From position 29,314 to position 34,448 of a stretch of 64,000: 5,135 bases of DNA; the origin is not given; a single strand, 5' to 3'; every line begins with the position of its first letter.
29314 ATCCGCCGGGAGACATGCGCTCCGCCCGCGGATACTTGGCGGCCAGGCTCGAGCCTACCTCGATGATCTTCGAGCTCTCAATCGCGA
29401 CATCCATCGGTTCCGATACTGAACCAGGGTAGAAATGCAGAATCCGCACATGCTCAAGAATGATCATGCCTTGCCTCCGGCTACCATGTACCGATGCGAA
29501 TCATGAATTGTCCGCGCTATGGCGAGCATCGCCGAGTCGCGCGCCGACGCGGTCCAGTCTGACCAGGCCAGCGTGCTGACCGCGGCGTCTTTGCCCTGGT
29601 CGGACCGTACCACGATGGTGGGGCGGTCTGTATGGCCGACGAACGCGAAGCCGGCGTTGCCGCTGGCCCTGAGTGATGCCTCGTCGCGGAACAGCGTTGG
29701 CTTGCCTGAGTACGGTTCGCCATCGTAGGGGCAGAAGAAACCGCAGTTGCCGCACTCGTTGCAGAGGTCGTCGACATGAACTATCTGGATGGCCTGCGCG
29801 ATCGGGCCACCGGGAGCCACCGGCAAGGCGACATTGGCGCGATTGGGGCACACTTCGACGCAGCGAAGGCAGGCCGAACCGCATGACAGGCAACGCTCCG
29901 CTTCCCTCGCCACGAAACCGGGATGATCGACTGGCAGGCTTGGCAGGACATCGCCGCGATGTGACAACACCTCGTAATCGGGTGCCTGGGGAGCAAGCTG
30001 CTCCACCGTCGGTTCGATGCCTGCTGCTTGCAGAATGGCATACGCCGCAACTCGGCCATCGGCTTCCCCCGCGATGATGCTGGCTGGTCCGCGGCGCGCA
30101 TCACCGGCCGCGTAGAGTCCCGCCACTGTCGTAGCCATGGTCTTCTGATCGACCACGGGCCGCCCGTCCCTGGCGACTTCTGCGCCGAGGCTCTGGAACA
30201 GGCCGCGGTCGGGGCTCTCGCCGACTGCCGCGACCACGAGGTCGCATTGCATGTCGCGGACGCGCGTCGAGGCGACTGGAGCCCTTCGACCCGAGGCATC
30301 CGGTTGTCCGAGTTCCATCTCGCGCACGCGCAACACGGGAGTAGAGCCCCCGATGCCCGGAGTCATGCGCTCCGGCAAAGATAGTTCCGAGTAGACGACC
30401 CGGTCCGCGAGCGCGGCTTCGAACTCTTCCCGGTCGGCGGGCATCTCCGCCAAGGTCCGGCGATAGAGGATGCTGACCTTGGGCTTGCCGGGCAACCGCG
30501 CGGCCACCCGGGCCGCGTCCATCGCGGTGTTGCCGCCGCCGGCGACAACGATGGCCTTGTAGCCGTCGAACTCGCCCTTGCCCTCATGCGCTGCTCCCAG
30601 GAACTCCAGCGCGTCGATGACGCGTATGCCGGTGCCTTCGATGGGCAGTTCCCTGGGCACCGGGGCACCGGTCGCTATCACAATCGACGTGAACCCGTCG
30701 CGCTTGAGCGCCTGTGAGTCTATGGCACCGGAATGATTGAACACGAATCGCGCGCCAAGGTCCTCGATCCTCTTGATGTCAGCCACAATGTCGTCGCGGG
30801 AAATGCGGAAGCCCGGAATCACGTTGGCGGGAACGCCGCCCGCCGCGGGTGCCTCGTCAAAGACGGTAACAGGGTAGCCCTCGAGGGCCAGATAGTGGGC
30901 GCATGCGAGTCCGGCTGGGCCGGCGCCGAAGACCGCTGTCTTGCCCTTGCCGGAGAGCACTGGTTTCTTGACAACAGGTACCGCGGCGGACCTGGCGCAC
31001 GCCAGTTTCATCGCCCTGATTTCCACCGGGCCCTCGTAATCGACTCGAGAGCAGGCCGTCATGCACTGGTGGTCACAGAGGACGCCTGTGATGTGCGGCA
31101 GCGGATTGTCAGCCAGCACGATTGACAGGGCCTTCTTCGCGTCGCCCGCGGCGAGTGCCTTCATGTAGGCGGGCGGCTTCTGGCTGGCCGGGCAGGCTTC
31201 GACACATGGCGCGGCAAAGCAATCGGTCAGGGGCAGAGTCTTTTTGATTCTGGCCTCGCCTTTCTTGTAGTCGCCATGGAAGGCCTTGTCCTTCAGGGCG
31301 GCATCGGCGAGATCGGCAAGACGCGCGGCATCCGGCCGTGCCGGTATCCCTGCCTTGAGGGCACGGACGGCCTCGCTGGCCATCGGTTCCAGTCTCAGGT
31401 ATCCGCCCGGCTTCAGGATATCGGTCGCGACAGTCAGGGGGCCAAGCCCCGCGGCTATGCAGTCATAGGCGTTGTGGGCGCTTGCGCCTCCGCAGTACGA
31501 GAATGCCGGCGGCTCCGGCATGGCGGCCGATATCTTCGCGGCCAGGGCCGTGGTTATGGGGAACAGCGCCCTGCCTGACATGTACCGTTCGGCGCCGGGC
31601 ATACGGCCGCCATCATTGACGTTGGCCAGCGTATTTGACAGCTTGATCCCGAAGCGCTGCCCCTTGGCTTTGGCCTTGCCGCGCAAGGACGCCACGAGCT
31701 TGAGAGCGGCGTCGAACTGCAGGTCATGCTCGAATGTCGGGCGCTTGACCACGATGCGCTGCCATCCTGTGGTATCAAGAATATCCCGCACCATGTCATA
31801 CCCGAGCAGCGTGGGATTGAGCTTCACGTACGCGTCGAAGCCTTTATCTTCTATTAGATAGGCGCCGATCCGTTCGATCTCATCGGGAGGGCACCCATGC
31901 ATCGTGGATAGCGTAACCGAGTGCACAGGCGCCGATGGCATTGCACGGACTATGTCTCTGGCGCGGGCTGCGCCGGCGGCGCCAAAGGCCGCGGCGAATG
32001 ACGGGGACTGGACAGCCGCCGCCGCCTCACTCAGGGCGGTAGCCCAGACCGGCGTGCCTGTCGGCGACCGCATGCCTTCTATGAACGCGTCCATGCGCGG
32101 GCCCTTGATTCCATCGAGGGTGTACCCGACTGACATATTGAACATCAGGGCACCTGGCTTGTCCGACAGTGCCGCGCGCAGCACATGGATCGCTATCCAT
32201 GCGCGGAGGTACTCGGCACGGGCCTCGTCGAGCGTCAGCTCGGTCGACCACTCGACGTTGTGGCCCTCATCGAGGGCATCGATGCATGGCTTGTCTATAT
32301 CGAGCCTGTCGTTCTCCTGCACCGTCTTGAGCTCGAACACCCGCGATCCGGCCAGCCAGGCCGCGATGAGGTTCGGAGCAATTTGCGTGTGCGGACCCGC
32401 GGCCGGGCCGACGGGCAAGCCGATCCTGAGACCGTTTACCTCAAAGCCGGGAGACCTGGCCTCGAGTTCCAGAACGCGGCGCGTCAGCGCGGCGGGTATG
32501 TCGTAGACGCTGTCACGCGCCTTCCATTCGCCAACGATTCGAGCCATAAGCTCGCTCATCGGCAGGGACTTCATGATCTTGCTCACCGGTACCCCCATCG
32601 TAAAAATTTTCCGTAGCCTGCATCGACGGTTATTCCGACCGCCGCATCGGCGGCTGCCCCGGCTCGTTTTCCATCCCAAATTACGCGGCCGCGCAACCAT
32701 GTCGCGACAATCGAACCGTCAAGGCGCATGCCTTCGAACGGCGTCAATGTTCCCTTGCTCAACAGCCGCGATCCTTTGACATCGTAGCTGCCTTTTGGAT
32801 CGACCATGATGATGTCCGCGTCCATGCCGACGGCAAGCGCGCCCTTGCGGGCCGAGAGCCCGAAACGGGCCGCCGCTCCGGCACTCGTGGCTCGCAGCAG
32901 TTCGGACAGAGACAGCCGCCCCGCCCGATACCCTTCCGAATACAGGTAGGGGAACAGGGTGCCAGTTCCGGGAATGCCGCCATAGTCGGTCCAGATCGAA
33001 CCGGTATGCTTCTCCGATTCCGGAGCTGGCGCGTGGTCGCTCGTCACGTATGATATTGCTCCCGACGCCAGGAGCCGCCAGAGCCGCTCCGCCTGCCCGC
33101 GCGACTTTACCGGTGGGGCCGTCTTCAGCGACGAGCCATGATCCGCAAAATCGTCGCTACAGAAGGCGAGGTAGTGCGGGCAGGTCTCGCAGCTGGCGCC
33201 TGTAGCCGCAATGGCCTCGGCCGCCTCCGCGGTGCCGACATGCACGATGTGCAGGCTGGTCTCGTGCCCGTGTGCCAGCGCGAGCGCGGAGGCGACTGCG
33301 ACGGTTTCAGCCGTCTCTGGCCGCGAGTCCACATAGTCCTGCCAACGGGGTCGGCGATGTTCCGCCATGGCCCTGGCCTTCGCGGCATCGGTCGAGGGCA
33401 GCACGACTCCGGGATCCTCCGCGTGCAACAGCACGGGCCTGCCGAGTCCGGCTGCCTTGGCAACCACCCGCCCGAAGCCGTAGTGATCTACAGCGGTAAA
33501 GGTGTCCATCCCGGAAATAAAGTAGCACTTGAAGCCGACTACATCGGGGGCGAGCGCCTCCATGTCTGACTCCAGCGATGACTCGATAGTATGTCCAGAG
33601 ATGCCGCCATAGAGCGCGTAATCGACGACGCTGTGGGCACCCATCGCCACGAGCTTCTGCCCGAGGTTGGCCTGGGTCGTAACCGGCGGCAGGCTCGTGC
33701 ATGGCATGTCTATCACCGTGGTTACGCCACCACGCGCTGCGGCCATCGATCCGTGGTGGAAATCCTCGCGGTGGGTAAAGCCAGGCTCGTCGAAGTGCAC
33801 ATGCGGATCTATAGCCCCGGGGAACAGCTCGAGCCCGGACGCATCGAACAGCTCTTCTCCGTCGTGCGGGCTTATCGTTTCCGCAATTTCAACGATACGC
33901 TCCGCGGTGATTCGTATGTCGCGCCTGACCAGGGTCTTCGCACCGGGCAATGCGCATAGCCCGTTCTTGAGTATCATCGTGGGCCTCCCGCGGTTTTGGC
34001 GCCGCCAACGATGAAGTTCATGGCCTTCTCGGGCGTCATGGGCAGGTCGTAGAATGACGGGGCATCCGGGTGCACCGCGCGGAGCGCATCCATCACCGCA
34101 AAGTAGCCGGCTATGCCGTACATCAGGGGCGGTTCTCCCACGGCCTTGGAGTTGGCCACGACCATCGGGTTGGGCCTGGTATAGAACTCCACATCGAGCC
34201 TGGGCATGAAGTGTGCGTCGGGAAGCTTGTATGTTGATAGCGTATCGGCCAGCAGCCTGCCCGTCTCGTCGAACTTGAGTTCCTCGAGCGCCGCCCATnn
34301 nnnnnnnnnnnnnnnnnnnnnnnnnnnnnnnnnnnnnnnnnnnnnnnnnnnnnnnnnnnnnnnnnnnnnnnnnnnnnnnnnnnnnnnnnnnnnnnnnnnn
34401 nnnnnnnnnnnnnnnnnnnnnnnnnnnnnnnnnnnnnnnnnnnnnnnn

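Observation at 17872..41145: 23-kb anaerobic purine/urate catabolism supercluster combining the ygeW-xdhD-ygfM-ssnA-ygeY-ygfK gene set with a two-subunit XDH, adenine deaminase and an AzgA permease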

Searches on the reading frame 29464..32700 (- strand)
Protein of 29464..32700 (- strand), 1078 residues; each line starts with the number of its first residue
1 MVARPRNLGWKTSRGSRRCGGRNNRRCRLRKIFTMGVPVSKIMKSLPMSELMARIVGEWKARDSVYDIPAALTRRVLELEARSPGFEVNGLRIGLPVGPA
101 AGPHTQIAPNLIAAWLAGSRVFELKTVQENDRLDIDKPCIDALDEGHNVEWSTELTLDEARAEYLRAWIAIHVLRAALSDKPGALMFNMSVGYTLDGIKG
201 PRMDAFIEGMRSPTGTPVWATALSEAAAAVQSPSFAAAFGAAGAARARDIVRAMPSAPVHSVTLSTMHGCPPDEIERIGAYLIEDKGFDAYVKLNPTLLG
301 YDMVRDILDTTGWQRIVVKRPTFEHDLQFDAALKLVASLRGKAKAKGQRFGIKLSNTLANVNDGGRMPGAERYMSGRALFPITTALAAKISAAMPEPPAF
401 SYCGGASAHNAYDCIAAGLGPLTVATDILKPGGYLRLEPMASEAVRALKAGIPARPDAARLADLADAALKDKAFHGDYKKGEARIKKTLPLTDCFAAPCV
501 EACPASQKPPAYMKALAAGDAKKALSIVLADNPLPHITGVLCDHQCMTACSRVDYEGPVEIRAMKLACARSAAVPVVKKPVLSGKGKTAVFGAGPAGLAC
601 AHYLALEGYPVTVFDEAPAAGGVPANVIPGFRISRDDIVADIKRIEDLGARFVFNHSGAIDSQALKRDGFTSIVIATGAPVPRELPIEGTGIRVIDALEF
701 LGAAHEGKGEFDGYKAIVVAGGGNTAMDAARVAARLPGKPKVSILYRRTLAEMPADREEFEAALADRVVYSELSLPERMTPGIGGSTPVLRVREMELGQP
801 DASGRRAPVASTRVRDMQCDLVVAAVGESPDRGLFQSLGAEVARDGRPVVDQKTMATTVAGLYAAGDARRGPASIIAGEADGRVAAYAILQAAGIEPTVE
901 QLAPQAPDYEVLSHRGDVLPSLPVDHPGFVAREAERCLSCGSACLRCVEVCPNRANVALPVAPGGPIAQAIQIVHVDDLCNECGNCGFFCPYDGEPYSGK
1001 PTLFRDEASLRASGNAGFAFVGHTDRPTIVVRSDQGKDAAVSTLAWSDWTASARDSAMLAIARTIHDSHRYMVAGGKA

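Call 4: search_protein_families(library=ncbifam, proteins=[window:29464-32700:-], max_evalue=0.00001)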
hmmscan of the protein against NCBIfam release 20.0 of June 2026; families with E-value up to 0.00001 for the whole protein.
window:29464-32700:- (1078 aa): 22 families
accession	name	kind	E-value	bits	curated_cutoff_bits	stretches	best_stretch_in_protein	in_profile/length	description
TIGR03315.1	Se_ygfK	equivalog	0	1015.6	835.3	1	40-1035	1-977/1012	putative selenate reductase subunit YgfK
NF009410.0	PRK12771.1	subfamily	4.4e-86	289.7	516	1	471-889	24-441/566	NAD(P)-binding protein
NF009454.0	PRK12814.1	equivalog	2.5e-74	250.8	916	1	493-890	99-497/657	putative NADPH-dependent glutamate synthase small subunit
NF009414.0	PRK12778.1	equivalog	8.8e-67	225.9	1103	1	491-889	331-745/752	bifunctional dihydroorotate dehydrogenase B NAD binding subunit/NADPH-dependent glutamate synthase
TIGR01316.1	gltA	equivalog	4.6e-63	213.6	471.75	1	496-889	35-445/449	NADPH-dependent glutamate synthase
NF009415.0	PRK12779.1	equivalog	4.9e-61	206.8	1519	1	501-898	212-631/944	putative bifunctional glutamate synthase subunit beta/2-polyprenylphenol hydroxylase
NF010590.0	PRK13984.1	equivalog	7.2e-51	173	946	1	497-890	196-603/611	putative oxidoreductase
NF009413.0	PRK12775.1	equivalog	7.5e-50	169.7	1895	1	492-891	334-752/1006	putative trifunctional 2-polyprenylphenol hydroxylase/glutamate synthase subunit beta/ferritin domain-containing protein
NF009409.0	PRK12770.1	subfamily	1.5e-48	165.7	343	1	585-889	18-346/360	putative glutamate synthase subunit beta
TIGR01318.1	gltD_gamma_fam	subfamily_domain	1.5e-44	152.4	482.95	1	477-891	29-463/467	glutamate synthase, small subunit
NF009408.0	PRK12769.1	equivalog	1.1e-40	139.5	1003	1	453-896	191-654/659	formate-dependent uric acid utilization protein AegA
TIGR01317.1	GOGAT_sm_gam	subfamily_domain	6.8e-35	120.8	447.7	1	480-889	34-474/485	glutamate synthase small subunit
NF045663.1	diclust_near_Sec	equivalog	1.8e-34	119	530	2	497-678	18-198/759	pyridine nucleotide-disulfide oxidoreductase/dicluster-binding protein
NF009451.0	PRK12809.1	equivalog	2.7e-26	92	1154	1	497-890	217-631/639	formate-dependent uric acid utilization protein YgfT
TIGR01292.1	TRX_reduct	equivalog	1.5e-12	46.9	343.45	1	587-889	2-296/300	thioredoxin-disulfide reductase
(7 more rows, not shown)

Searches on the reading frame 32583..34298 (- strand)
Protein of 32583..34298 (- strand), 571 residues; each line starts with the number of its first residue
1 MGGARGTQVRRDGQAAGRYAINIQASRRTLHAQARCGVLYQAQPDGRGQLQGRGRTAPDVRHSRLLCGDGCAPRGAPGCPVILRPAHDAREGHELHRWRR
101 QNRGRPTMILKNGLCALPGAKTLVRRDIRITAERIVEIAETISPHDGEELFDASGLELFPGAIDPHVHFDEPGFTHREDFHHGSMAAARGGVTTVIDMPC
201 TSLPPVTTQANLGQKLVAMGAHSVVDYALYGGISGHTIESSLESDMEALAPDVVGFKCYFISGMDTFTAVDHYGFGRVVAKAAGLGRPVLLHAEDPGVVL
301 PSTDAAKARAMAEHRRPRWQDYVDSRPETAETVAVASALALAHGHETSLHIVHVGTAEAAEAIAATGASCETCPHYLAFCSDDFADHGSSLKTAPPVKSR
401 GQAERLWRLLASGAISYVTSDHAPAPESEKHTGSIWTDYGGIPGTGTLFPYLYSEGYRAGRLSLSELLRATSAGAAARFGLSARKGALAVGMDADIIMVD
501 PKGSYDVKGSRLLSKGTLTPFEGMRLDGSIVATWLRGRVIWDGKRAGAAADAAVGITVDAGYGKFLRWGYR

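Call 4: search_protein_families(library=ncbifam, proteins=[window:32583-34298:-], max_evalue=0.00001)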
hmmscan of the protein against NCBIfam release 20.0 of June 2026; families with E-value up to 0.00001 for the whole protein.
window:32583-34298:- (571 aa): 39 families (the best 25 are shown)
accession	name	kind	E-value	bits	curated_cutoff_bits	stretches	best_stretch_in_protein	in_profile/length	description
TIGR03178.1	allantoinase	equivalog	2.4e-105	352.9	357.85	1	108-545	2-429/441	allantoinase AllB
NF004839.0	PRK06189.1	equivalog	9.7e-102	340.9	631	1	109-546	6-436/451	allantoinase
NF002668.0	PRK02382.1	equivalog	1.7e-90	303.8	452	1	122-551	13-421/436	dihydroorotase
TIGR00857.1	pyrC_multi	subfamily_domain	1e-75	255.3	279.05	1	124-540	4-408/412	dihydroorotase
NF005960.0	PRK08044.1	equivalog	5.4e-73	246.2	688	1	108-545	5-437/453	allantoinase AllB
NF005751.0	PRK07575.1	equivalog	2.6e-71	240.4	529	1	108-543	5-422/440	dihydroorotase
NF006559.0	PRK09060.1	equivalog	3.8e-71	239.7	482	1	108-553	7-435/444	dihydroorotase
NF058539.1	ergo_uti2_ErtD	equivalog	1.8e-67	228.2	650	1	123-547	16-436/449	hydantoin-5-propionate amidohydrolase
TIGR02033.1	D-hydantoinase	equivalog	5.4e-63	213.5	393.25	1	119-549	10-445/454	dihydropyrimidinase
NF006688.0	PRK09236.1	equivalog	1.6e-62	211.8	535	1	123-547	17-432/444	dihydroorotase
NF009941.0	PRK13404.1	subfamily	4.2e-62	210.3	647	1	120-549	16-452/478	dihydropyrimidinase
NF058538.1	ergo_util_ErtD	equivalog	8e-61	206.2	600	1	128-549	21-437/446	hydantoin-5-propionate amidohydrolase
NF006837.0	PRK09357.1-2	equivalog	3.4e-57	193.9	575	1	108-544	3-425/428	dihydroorotase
NF003271.0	PRK04250.1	equivalog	4.3e-49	167.2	405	1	121-543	14-390/407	dihydroorotase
NF006839.0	PRK09357.1-4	equivalog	3.9e-48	164.1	576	1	108-542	2-421/422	dihydroorotase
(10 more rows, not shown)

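Call 6: search_protein_families(library=pfam, proteins=[window:32583-34298:-], max_evalue=0.001)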
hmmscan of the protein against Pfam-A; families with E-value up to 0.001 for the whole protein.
window:32583-34298:- (571 aa): 2 families
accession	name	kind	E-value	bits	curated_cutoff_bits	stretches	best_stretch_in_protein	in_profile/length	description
PF01979.26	Amidohydro_1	-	5.5e-23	82.2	25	1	158-539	2-344/345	Amidohydrolase family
PF07969.17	Amidohydro_3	-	2.8e-15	57.2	29.7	1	260-540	253-471/472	Amidohydrolase family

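Call 49: search_protein_families(library=ncbifam, proteins=[window:32583-33977:-], max_evalue=0.001)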
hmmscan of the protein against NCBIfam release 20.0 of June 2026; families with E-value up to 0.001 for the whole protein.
window:32583-33977:- (464 aa): 48 families (the best 25 are shown)
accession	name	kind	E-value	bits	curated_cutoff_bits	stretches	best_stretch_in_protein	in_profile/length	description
TIGR03178.1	allantoinase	equivalog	1.5e-105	353.5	357.85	1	2-438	3-429/441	allantoinase AllB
NF004839.0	PRK06189.1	equivalog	6.3e-102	341.5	631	1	2-439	6-436/451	allantoinase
NF002668.0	PRK02382.1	equivalog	9.5e-91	304.7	452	1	18-444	13-421/436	dihydroorotase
TIGR00857.1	pyrC_multi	subfamily_domain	5e-76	256.3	279.05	1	17-433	4-408/412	dihydroorotase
NF005960.0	PRK08044.1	equivalog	4.7e-73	246.4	688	1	2-439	6-438/453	allantoinase AllB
NF005751.0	PRK07575.1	equivalog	2.1e-71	240.7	529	1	3-436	7-422/440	dihydroorotase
NF006559.0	PRK09060.1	equivalog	3.5e-71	239.8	482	1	1-446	7-435/444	dihydroorotase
NF058539.1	ergo_uti2_ErtD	equivalog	9.1e-68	229.2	650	1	16-440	16-436/449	hydantoin-5-propionate amidohydrolase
TIGR02033.1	D-hydantoinase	equivalog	2.6e-63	214.5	393.25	1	12-442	10-445/454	dihydropyrimidinase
NF006688.0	PRK09236.1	equivalog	8.6e-63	212.7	535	1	16-440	17-432/444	dihydroorotase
NF009941.0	PRK13404.1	subfamily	2.4e-62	211.1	647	1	13-442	16-452/478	dihydropyrimidinase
NF058538.1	ergo_util_ErtD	equivalog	4e-61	207.2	600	1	21-442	21-437/446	hydantoin-5-propionate amidohydrolase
NF006837.0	PRK09357.1-2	equivalog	2.8e-57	194.2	575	1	2-437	4-425/428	dihydroorotase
NF003271.0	PRK04250.1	equivalog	2.1e-49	168.2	405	1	14-436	14-390/407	dihydroorotase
NF006839.0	PRK09357.1-4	equivalog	3.3e-48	164.4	576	1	1-435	2-421/422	dihydroorotase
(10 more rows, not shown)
